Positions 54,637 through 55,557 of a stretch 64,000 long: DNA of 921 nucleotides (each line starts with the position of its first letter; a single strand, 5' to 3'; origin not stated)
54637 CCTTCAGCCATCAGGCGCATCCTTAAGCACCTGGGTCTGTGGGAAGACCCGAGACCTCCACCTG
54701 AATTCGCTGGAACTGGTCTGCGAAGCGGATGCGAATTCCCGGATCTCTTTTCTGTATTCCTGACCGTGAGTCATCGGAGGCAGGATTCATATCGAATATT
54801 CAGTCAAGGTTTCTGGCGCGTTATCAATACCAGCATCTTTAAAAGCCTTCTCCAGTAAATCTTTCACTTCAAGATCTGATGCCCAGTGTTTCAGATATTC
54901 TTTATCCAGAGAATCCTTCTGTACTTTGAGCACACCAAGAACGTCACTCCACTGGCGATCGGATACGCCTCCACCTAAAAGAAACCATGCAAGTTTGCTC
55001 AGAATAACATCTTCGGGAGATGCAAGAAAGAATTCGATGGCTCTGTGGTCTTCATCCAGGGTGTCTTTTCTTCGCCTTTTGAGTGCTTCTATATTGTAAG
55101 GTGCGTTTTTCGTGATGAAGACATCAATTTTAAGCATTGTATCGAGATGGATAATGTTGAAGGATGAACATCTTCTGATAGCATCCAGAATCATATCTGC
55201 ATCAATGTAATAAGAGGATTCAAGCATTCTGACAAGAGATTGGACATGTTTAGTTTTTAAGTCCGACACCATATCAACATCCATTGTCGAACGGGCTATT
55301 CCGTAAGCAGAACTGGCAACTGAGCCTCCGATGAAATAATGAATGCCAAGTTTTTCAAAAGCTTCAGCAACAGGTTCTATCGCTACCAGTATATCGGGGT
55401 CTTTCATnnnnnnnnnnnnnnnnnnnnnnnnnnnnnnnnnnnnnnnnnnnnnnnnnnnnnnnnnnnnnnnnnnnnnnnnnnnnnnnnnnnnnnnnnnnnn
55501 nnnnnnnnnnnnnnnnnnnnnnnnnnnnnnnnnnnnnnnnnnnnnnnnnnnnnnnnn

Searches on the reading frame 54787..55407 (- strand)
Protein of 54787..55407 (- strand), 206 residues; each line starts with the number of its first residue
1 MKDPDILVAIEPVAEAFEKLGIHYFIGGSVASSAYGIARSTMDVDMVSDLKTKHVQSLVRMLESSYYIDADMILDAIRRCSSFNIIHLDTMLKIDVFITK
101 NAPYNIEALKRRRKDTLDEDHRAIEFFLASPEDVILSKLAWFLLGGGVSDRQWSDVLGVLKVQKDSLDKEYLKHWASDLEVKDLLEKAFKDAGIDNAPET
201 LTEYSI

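Call 4: search_protein_families(library=pfam, proteins=[window:54787-55407:-], max_evalue=1)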
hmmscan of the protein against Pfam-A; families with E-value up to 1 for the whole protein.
window:54787-55407:- (206 aa): 3 families
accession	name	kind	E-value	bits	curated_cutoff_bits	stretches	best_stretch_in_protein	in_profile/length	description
PF19502.5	DUF6036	-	2.5e-05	24.6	23.6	1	26-142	25-107/164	Nucleotidyltransferase of unknown function (DUF6036)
PF19519.4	DUF6051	-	0.0075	15.8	27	1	15-60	242-287/406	Family of unknown function (DUF6051)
PF23357.1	DUF7088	-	0.058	14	27.8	1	87-119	17-49/105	Domain of unknown function (DUF7088)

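Call 5: search_protein_families(library=padloc, proteins=[window:54787-55407:-], max_evalue=1)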
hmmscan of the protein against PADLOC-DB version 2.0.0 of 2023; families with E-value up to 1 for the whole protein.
window:54787-55407:- (206 aa): 0 families
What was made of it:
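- On AbiE (AbiEi/AbiEii): PADLOC has no hit for either protein (call 5).
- Closest known: AbiE. Different: PADLOC AbiE models do not hit (call 5).
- PADLOC has no hit (call 5). There is no PADLOC hit (call 5) and no AbiEi-type partner.
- Tried and rejected: No PADLOC hit (call 5), no HEPN and no AbiEi.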

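Call 6: search_protein_families(library=ncbifam, proteins=[window:54787-55407:-], max_evalue=1)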
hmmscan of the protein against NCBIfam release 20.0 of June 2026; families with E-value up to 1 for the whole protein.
window:54787-55407:- (206 aa): 0 families

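Call 7: find_homologous_proteins(query=window:54787-55407:-)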
Query window:54787-55407:- (206 aa): 1936 proteins with E <= 0.001 among 2228 candidates; the best 120 are listed.
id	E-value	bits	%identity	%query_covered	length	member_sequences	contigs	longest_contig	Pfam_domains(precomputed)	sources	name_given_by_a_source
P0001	4.6e-121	420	94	100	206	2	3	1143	-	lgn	-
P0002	1.4e-101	356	82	95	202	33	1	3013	PF19502.6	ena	-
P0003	2.2e-101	356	82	95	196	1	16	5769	-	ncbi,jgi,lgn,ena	-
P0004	1.5e-99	350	78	97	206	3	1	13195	PF19502.6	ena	-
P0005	1.1e-98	347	79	95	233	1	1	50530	-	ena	-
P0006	1.5e-98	347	80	95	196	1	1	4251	PF19502.6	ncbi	ncbi:MAG: DUF6036 family nucleotidyltransferase [Planctomycetota bacterium]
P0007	2.0e-97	343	79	96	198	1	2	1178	-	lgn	-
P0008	3.6e-97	342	79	94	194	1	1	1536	PF19502.6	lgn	-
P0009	5.0e-97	342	77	95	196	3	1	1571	PF19502.6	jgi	jgi:hypothetical protein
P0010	2.3e-96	339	80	94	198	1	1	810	-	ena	-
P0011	2.4e-96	339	78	95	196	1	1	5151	PF19502.6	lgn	-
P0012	7.6e-96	338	77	95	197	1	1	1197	-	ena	-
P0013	1.1e-95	337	79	94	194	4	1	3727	PF19502.6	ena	-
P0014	1.6e-95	337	78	95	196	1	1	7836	PF19502.6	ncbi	ncbi:MAG: DUF6036 family nucleotidyltransferase [Candidatus Latescibacterota bacterium]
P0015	2.8e-95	336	77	95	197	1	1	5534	-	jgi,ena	jgi:hypothetical protein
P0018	2.9e-94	333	78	95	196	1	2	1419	PF19502.6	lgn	-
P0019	8.5e-94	331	77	95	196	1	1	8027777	PF19502.6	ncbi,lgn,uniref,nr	ncbi:DUF6036 family nucleotidyltransferase [Desulfonema magnum]|uniref:DUF6036 domain-containing pro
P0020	2.1e-93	330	79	95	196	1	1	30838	-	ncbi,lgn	-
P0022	6.6e-93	328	74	95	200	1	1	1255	PF19502.6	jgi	jgi:hypothetical protein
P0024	1.9e-91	323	74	95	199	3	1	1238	PF19502.6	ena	-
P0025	2.3e-91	323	75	94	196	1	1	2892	PF19502.6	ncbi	-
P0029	9.0e-91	321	75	95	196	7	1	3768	PF19502.6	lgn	-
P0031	2.2e-90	320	76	94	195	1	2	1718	PF19502.6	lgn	-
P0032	2.8e-90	320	76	93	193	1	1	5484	PF19502.6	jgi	jgi:hypothetical protein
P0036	5.3e-89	315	73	95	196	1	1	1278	PF19502.6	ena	-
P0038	8.6e-89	315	75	94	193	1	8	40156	-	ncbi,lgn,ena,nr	ncbi:MAG: hypothetical protein H8E57_10700 [Candidatus Cloacimonetes bacterium]|nr:hypothetical prot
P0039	9.8e-89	315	73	95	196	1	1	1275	PF19502.6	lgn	-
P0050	5.0e-87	309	71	100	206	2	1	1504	PF19502.6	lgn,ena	-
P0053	4.2e-86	306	69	95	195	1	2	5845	PF19502.6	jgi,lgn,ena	-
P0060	2.0e-84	300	68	94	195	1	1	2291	PF19502.6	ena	-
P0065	6.2e-84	299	70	94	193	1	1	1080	PF19502.6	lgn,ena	-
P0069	2.8e-83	297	67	97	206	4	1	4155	PF19502.6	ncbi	-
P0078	1.2e-82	295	66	94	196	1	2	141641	-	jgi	jgi:hypothetical protein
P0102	2.7e-80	287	68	94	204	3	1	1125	PF19502.6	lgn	-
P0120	7.0e-79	282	68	92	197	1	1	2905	PF19502.6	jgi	-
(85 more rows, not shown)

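Call 10: find_encoding_contigs(protein=P0019, flank=6000, max_places=3)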
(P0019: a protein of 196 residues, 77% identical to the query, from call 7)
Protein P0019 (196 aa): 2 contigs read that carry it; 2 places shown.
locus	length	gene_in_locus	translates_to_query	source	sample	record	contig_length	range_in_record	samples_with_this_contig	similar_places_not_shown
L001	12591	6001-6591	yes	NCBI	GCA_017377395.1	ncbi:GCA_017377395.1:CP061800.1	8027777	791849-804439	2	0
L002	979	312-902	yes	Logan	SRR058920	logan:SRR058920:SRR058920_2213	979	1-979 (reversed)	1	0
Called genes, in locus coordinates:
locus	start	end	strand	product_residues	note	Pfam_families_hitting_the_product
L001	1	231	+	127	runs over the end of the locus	-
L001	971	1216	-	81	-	-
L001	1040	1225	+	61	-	-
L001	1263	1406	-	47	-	-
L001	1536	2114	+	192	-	PF02698:DUF218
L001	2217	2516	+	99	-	-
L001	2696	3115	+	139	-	PF08814:XisH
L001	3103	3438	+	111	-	PF08869:XisI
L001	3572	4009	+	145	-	-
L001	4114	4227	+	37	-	-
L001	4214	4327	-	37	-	-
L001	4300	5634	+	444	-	PF00078:RVT_1, PF08388:GIIM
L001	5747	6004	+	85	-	-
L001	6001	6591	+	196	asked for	PF19502:DUF6036 (weak)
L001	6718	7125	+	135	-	-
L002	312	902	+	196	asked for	PF19502:DUF6036 (weak)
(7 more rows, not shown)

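Call 11: find_encoding_contigs(protein=P0005, flank=6000, max_places=3)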
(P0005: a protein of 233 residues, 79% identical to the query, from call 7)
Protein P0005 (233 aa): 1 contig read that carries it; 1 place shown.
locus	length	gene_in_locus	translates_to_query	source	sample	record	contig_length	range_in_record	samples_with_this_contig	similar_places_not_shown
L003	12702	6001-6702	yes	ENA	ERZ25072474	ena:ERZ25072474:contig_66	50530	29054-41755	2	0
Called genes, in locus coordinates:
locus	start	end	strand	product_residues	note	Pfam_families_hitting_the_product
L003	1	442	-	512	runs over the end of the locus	PF06253:MTTB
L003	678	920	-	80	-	PF01266:DAO (faint)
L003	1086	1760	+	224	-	PF00440:TetR_N (weak)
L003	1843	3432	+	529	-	-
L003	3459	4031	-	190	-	-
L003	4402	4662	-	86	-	-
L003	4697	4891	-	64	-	-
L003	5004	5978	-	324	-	PF00753:Lactamase_B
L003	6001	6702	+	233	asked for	-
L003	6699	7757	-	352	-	PF00005:ABC_tran, PF13304:AAA_21 (faint), PF08402:TOBE_2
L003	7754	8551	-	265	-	PF00528:BPD_transp_1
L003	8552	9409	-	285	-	PF00528:BPD_transp_1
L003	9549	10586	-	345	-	PF01636:APH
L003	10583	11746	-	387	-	PF13524:Glyco_trans_1_2 (faint)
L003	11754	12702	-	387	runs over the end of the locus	-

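Call 12: find_encoding_contigs(protein=P0020, flank=6000, max_places=3)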
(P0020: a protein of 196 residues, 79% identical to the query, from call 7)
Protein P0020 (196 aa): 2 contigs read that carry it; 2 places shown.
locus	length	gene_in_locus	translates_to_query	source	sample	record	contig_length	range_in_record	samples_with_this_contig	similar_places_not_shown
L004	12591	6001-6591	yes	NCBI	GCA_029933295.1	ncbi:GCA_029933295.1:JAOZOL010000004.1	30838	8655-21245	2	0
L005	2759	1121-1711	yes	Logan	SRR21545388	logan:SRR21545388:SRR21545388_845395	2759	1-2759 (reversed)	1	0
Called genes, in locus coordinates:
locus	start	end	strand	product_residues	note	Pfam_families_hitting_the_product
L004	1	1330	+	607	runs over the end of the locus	PF07724:AAA_2, PF00004:AAA, PF10431:ClpB_D2-small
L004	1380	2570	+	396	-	PF04055:Radical_SAM, PF13353:Fer4_12, PF13186:SPASM (weak)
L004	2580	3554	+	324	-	PF00490:ALAD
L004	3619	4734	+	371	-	PF13353:Fer4_12 (faint), PF04055:Radical_SAM, PF13186:SPASM (weak)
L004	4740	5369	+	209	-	PF00753:Lactamase_B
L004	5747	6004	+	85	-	-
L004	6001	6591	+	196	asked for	-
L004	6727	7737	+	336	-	PF00933:Glyco_hydro_3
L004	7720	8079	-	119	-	-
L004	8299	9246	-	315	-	PF19709:DUF6206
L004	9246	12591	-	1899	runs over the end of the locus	PF00069:Pkinase, PF07714:PK_Tyr_Ser-Thr, PF13191:AAA_16, PF01590:GAF, PF13185:GAF_2, PF00989:PAS, PF08448:PAS_4, PF13426:PAS_9, +2 more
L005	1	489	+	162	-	?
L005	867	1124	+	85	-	-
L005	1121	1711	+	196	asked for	-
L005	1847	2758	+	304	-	?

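Call 18: search_solved_structures(query=A2, max_evalue=10, show_alignments=2)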
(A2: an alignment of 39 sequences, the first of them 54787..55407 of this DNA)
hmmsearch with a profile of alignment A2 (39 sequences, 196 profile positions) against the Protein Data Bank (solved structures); distinct sequences matched with E-value up to 10: 1.
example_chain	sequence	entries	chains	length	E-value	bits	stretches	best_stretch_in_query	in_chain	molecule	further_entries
8an4_A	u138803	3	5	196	0.11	15.3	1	11-83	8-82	Bacterial toxin | Nucleotidyl transferase AbiEii/AbiGii toxin family protein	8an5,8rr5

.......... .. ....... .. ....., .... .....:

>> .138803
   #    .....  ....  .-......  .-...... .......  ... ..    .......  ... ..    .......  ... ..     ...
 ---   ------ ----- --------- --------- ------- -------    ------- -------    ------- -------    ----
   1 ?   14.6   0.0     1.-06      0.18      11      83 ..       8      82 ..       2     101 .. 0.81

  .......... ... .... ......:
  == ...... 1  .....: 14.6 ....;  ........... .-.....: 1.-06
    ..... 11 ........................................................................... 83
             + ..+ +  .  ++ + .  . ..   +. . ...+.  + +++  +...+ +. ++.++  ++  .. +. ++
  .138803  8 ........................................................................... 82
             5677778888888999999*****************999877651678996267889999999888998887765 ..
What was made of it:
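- On MenAT1-type TA system: T41/D43/D45 align to T39/D41/D43 in the HMMER alignment (call 18).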

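Call 26: predict_structure(alignment_id=A2)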
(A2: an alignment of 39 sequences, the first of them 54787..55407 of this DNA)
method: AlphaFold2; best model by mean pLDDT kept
length: 206 residues; sequences in the alignment: 39
mean_pLDDT: 86.3   pTM: 0.80
mean pLDDT of the five models: 86.3, 82.9, 82.7, 81.6, 79.8
residues with pLDDT >= 90: 128; 70-90: 52; 50-70: 15; < 50: 11
segments of 3 or more residues with pLDDT < 50: 197-206
pLDDT, mean of each block of 10 residues (from residue 1): 71 95 90 76 87 97 96 96 93 92 90 77 79 93 84 90 91 95 95 67 38
secondary structure, 60 per line:
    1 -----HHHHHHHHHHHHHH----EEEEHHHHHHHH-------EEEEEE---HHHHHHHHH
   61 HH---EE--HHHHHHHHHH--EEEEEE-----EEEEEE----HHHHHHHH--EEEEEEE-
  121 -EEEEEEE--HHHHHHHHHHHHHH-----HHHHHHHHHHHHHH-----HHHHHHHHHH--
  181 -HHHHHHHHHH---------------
elements in order: H6-19 E24-27 H28-35 E43-48 H52-62 H70-79 E82-87 E93-98 H103-110 E113-119 E122-128 H131-144 H150-163 H169-178 H182-191

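Call 31: fold_search(model_id=the predicted structure, library=pdb)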
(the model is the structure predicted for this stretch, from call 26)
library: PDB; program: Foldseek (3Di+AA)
matches with E <= 10: 475; with E <= 0.001: 17
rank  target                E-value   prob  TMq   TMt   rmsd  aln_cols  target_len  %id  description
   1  8an5_B                7.4e-08  1.00  0.54  0.60   7.9       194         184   19  MenAT1 toxin-antitoxin complex (rv0078a-rv0078b) from Mycobacterium tuberculosis H37Rv (released 2023-08-02)
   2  8an5_A                8.8e-08  1.00  0.57  0.60   7.9       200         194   18  MenAT1 toxin-antitoxin complex (rv0078a-rv0078b) from Mycobacterium tuberculosis H37Rv (released 2023-08-02)
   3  8an4_A                1.3e-07  1.00  0.57  0.60   8.2       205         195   18  MenT1 toxin (rv0078a) from Mycobacterium tuberculosis H37Rv (released 2023-08-02)
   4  8an4_B                1.9e-07  1.00  0.58  0.63   7.0       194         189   19  MenT1 toxin (rv0078a) from Mycobacterium tuberculosis H37Rv (released 2023-08-02)
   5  8rr5                  1.8e-06  1.00  0.50  0.58   9.4       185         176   19  MenT1 toxin (rv0078a) from Mycobacterium tuberculosis H37Rv, phosphorylated at T39 (released 2024-09-11)
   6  5uvd                  8.5e-06  1.00  0.51  0.49   6.9       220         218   16  Crystal structure of an antigenic nucleotidyltransferase-like protein from Paracoccidioides brasiliensis (released 2018-01-31)
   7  4fo1_A                4.6e-05  1.00  0.44  0.55   5.7       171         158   14  Crystal structure of lincosamide antibiotic adenylyltransferase LnuA, apo (released 2012-07-04)
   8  2ewr                  2.5e-04  1.00  0.42  0.52   5.3       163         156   12  Crystal structure of a putative nucleotidyltransferase (tm1012) from Thermotoga maritima at 1.60 A resolution (released 2005-12-06)
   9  5kqj_MODEL_1_A        3.0e-04  1.00  0.51  0.56   7.9       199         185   14  Solution Structure of Antibiotic-Resistance Factor ANT(2'')-Ia Reveals Substrate-Regulated Conformation Dynami (released 2017-07-12)
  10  4wby                  3.5e-04  0.99  0.36  0.22  11.8       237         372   14  tRNA-processing enzyme (apo form I) (released 2015-04-15)
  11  2fcl                  5.4e-04  1.00  0.45  0.56   5.8       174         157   13  Crystal structure of a putative nucleotidyltransferase (tm1012) from Thermotoga maritima at 1.35 A resolution (released 2006-03-14)
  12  6j7r                  5.4e-04  0.99  0.38  0.29  13.2       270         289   12  Crystal structure of toxin TglT (unusual type guanylyltransferase-like toxin, Rv1045) mutant S78A co-expressed with TakA (released 2020-05-13)
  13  4ok0_B                6.1e-04  0.99  0.35  0.33  13.2       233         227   12  Crystal structure of putative nucleotidyltransferase from H. pylori (released 2014-04-09)
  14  1vfg_A                7.3e-04  0.97  0.31  0.20  12.6       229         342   15  Crystal structure of tRNA nucleotidyltransferase complexed with a primer tRNA and an incoming ATP analog (released 2004-08-10)
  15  4hx0                  7.7e-04  1.00  0.44  0.54   7.3       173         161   14  Crystal structure of a putative nucleotidyltransferase (TM1012) from Thermotoga maritima at 1.87 A resolution (released 2013-09-11)
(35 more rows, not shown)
